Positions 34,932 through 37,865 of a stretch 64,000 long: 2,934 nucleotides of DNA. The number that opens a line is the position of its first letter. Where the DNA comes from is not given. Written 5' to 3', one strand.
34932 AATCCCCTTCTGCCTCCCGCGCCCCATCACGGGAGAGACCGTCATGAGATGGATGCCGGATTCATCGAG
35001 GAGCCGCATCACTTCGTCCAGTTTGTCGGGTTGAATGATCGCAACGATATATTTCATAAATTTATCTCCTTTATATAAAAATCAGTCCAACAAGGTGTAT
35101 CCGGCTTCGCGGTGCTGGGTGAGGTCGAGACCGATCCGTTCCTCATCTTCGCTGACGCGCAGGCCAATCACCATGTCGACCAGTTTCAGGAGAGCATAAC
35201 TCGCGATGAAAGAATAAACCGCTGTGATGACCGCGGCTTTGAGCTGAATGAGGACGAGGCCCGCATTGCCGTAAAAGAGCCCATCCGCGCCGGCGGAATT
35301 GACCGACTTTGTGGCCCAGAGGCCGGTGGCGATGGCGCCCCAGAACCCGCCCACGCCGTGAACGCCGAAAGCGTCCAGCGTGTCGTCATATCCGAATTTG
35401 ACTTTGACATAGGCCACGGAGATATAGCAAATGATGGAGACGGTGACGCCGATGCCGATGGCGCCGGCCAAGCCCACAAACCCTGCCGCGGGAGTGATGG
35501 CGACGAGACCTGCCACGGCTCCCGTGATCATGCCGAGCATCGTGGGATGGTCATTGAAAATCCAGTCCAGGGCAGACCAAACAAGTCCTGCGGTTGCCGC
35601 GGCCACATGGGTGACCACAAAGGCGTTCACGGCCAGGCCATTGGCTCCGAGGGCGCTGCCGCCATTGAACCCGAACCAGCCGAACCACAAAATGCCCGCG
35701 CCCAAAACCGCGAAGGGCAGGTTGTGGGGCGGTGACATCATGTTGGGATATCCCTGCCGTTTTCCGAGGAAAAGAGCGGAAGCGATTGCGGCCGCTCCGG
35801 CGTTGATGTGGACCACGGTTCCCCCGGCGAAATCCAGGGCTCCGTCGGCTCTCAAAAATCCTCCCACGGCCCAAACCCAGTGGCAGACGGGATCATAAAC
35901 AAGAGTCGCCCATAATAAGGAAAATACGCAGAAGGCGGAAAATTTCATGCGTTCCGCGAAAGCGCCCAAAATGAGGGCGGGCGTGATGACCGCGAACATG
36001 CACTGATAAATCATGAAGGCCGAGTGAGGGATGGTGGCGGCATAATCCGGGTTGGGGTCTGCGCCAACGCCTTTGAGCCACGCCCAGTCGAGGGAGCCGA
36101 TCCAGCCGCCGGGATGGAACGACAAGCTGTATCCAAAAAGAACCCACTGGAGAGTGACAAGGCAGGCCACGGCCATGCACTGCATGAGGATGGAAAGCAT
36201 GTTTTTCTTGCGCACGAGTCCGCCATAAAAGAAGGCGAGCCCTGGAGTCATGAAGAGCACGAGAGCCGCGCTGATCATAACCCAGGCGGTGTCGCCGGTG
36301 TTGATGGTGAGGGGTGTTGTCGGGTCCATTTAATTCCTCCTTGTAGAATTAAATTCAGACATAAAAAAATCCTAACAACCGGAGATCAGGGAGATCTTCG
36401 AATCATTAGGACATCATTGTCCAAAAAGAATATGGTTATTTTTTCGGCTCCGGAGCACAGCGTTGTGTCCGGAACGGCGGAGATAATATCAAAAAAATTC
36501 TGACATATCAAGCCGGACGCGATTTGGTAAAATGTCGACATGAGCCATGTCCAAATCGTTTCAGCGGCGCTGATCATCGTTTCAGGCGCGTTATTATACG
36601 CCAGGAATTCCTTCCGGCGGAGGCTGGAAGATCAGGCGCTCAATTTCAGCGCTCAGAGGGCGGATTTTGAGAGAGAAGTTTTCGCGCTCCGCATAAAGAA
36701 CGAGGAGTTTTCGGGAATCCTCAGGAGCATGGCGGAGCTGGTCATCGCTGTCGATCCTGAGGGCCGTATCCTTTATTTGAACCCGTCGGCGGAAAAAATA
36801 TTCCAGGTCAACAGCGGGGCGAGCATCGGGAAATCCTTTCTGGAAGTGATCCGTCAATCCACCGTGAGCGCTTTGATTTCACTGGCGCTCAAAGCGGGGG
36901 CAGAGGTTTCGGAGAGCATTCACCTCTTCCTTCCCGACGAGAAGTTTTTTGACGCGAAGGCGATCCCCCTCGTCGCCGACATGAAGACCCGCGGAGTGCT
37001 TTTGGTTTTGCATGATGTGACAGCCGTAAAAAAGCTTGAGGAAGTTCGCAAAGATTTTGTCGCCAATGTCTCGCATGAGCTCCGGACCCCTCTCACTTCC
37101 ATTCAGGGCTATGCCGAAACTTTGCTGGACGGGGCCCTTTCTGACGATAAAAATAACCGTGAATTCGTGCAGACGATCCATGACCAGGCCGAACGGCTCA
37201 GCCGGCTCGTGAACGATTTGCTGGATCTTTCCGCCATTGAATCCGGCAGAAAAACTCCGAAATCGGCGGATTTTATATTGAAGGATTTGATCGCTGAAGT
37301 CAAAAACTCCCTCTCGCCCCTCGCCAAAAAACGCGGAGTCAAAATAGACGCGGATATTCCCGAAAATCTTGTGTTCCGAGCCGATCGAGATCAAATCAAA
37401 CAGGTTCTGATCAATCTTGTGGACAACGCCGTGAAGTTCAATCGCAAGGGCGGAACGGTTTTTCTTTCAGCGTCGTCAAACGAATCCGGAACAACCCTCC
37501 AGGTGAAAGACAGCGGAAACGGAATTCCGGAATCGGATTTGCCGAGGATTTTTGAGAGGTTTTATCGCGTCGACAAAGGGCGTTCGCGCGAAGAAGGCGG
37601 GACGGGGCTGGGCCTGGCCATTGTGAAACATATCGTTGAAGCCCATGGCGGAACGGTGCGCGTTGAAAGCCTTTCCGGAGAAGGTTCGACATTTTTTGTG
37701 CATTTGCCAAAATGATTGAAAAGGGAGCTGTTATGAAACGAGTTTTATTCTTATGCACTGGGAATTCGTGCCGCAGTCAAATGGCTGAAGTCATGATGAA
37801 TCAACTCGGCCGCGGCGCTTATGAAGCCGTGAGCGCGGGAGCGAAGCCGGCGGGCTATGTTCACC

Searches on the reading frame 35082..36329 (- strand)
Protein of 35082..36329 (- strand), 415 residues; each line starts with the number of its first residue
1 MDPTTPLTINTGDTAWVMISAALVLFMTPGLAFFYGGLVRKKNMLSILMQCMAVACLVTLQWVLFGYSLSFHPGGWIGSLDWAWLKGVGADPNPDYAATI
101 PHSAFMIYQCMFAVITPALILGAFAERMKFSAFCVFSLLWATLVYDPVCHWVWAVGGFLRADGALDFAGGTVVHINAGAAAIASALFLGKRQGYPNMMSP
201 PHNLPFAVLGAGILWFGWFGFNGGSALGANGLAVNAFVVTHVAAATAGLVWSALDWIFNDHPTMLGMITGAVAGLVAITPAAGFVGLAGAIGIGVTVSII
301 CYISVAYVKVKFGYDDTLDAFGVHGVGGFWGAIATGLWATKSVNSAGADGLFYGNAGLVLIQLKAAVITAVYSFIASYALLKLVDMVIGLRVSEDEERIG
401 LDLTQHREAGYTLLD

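Call 68: search_protein_families(library=pfam, proteins=[window:35082-36329:-], max_evalue=0.00001)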
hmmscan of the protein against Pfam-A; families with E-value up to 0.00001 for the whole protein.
window:35082-36329:- (415 aa): 1 family
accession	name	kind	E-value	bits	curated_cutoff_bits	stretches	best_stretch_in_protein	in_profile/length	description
PF00909.26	Ammonium_transp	-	2.4e-124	415.6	23.2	1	15-411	1-399/399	Ammonium Transporter Family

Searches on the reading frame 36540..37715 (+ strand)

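Call 68: search_protein_families(library=pfam, proteins=[window:36540-37715:+], max_evalue=0.00001)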
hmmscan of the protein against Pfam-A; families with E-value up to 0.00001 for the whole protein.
window:36540-37715:+ (391 aa): 5 families
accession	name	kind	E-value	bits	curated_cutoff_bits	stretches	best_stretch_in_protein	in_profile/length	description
PF02518.31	HATPase_c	-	2.6e-32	112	26.4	1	282-390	2-108/111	Histidine kinase-, DNA gyrase B-, and HSP90-like ATPase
PF00512.31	HisKA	-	2.8e-25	88.6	26.9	1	170-236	2-66/66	His Kinase A (phospho-acceptor) domain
PF00989.32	PAS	-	3.5e-11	43.6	22.6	1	55-160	1-113/113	PAS fold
PF08448.16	PAS_4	-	9.9e-11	42.3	23.1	1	62-164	2-109/110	PAS fold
PF13426.13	PAS_9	-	5.8e-08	33.4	27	1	68-162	5-103/103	PAS domain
